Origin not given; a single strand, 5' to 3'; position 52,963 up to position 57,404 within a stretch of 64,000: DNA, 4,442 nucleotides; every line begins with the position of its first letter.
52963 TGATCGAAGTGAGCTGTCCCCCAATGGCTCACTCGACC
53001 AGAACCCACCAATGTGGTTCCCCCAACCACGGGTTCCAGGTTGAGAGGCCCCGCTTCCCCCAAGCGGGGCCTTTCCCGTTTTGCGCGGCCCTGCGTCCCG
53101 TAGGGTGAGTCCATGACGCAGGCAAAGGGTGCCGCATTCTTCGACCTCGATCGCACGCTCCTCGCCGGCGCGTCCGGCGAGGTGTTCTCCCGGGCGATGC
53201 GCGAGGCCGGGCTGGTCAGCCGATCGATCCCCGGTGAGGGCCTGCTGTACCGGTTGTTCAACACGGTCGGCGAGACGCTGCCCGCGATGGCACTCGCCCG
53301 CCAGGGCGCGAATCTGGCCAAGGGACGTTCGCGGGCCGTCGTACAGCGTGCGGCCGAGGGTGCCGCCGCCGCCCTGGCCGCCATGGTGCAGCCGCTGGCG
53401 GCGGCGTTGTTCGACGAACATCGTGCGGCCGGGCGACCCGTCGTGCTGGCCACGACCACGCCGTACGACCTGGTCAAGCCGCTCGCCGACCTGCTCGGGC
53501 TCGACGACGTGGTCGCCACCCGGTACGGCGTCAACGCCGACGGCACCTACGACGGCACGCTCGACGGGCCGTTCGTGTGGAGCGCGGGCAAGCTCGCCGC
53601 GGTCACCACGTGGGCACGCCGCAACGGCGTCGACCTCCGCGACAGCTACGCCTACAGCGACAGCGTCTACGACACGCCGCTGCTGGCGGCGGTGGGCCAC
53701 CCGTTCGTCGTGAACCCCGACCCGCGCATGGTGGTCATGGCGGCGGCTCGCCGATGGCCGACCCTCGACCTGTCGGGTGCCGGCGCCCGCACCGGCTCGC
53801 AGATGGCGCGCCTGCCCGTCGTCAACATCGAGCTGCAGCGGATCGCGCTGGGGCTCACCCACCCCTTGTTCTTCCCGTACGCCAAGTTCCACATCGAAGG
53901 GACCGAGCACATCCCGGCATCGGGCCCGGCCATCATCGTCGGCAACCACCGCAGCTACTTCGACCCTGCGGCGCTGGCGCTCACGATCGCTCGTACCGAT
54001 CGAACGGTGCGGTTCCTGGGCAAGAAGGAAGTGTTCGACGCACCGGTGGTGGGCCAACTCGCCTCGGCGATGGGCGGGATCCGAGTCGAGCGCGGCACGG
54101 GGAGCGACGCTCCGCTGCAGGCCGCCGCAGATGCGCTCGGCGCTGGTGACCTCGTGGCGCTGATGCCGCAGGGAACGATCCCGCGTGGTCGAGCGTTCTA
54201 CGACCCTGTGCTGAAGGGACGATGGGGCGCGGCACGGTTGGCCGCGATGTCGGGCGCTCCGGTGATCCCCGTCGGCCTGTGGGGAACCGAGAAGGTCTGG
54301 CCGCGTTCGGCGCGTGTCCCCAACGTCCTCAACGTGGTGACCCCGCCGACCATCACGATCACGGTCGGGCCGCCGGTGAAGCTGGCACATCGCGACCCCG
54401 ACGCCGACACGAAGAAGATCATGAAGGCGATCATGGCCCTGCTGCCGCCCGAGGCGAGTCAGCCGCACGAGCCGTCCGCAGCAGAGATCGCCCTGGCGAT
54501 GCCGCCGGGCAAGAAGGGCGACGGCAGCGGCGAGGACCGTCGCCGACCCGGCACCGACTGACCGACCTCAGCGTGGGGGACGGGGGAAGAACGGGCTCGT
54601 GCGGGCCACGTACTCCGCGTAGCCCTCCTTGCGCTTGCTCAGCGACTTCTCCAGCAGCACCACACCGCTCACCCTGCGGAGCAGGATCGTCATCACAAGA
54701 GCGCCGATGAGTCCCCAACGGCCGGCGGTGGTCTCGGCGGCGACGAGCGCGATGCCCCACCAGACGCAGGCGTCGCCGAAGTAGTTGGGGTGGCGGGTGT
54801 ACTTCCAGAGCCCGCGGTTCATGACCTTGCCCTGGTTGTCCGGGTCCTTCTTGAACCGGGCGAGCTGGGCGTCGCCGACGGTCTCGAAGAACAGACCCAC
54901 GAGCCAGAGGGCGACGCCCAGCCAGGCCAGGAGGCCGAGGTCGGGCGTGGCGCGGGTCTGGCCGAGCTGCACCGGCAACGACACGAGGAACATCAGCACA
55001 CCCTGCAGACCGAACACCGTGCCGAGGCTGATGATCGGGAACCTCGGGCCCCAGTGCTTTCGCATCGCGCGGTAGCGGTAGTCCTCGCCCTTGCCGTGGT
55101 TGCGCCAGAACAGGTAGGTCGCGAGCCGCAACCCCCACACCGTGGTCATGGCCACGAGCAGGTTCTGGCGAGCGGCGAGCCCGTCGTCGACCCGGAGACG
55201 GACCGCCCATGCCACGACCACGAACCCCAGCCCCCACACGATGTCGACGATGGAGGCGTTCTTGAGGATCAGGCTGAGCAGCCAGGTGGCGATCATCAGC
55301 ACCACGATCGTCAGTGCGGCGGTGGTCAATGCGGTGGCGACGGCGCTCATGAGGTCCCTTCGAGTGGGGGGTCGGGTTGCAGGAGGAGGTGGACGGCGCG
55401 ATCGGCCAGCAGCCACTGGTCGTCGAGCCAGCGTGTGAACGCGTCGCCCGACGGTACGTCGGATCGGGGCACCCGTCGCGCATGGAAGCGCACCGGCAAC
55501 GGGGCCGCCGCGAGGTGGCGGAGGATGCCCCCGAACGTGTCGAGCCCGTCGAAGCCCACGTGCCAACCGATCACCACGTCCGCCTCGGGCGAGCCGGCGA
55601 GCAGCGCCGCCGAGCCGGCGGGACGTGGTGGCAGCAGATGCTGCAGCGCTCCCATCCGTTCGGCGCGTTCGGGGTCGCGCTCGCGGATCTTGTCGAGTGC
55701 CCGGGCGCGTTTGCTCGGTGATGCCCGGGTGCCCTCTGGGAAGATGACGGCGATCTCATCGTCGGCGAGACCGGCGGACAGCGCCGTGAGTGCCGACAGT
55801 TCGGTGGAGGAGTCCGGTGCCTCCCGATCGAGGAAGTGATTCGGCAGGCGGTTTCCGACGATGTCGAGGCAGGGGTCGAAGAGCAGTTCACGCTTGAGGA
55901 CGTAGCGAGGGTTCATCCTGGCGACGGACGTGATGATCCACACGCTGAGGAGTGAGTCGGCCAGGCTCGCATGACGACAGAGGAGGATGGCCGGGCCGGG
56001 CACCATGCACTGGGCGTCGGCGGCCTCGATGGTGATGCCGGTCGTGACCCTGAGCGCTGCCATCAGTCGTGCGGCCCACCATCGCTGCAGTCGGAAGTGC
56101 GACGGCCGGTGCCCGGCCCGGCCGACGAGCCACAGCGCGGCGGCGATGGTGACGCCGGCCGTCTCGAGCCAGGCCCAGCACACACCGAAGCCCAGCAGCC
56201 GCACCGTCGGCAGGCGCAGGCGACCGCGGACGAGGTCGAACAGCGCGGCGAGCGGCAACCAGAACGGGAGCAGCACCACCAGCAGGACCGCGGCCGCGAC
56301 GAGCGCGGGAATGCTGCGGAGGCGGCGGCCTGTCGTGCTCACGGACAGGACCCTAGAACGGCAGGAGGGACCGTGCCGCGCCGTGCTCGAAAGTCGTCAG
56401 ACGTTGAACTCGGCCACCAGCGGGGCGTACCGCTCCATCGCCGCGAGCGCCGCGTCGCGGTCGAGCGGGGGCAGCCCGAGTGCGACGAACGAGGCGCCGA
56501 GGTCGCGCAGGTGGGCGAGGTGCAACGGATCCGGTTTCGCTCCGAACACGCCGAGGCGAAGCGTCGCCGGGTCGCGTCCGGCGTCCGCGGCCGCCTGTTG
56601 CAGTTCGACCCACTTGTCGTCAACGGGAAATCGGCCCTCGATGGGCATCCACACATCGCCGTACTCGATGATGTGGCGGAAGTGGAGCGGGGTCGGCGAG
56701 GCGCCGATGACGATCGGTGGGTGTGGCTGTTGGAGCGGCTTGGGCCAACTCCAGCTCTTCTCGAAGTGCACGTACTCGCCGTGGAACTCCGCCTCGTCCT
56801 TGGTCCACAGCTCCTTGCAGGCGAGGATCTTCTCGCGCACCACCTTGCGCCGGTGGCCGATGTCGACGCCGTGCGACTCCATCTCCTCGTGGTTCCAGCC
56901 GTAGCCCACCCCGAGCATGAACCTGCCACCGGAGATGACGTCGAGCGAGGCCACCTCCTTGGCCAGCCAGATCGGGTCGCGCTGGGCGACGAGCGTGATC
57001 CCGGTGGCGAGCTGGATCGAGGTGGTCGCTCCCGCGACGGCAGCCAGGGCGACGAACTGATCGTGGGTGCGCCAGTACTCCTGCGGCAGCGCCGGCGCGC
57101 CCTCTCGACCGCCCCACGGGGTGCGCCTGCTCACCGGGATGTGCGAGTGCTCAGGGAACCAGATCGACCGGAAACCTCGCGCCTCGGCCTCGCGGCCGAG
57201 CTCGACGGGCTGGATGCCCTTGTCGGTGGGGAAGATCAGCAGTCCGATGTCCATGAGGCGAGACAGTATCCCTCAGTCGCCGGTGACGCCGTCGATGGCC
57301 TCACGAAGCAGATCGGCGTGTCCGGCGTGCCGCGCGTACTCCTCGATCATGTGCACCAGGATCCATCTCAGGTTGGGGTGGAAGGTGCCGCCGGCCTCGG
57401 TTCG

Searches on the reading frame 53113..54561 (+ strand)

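Call 43: search_protein_families(library=pfam, proteins=[window:53113-54561:+], max_evalue=0.0001)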
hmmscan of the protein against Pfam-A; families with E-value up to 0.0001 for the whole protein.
window:53113-54561:+ (482 aa): 2 families
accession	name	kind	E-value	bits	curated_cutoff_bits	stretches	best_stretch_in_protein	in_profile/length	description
PF12710.13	HAD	-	7.1e-27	95.5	27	1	8-191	1-188/189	haloacid dehalogenase-like hydrolase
PF01553.26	Acyltransferase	-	3e-25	89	23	1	259-389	2-131/132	Acyltransferase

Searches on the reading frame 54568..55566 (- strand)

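Call 43: search_protein_families(library=pfam, proteins=[window:54568-55566:-], max_evalue=0.0001)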
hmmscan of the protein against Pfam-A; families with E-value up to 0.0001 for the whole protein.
window:54568-55566:- (332 aa): 4 families
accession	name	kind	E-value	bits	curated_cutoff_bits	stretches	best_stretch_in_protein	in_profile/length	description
PF06966.17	DUF1295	-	1.1e-76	257.9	20.4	1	95-323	2-235/235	Protein of unknown function (DUF1295)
PF02544.21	Steroid_dh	-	4.2e-09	37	22.6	1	215-289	43-117/150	3-oxo-5-alpha-steroid 4-dehydrogenase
PF04191.18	PEMT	-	1.7e-06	28.8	25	1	215-297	4-91/105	Phospholipid methyltransferase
PF04140.19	ICMT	-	9.1e-05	23.2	24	0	245-296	32-81/95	Isoprenylcysteine carboxyl methyltransferase (ICMT) family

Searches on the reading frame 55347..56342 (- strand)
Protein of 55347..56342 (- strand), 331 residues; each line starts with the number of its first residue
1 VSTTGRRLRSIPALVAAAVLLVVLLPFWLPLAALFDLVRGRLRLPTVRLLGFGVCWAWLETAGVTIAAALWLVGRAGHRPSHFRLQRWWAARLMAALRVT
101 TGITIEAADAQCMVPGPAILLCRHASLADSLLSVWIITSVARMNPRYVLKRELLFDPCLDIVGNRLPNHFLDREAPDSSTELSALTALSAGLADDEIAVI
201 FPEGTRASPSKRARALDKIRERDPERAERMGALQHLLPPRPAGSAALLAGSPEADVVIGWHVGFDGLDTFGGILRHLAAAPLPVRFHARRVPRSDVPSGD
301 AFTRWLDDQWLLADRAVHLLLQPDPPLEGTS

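Call 43: search_protein_families(library=pfam, proteins=[window:55347-56342:-], max_evalue=0.0001)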
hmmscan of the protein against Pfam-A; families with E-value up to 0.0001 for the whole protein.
window:55347-56342:- (331 aa): 1 family
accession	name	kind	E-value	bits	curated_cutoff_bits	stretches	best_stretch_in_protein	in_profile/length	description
PF01553.26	Acyltransferase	-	4.7e-10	39.8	23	1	116-211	14-107/132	Acyltransferase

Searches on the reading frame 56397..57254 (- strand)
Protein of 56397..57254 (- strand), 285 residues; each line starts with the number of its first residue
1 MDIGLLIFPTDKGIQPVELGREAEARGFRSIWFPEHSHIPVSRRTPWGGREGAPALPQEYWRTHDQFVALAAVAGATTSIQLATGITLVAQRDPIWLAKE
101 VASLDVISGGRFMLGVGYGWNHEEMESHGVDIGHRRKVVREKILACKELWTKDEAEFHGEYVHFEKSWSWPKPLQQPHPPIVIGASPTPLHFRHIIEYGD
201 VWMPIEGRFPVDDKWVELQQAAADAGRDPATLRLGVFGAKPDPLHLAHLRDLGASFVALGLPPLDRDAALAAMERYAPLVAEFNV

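Call 43: search_protein_families(library=pfam, proteins=[window:56397-57254:-], max_evalue=0.0001)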
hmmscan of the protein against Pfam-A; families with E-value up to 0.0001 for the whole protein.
window:56397-57254:- (285 aa): 1 family
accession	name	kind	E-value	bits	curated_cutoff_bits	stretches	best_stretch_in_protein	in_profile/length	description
PF00296.26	Bac_luciferase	-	1.2e-43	150.1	27.9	1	17-237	26-225/314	Luciferase-like monooxygenase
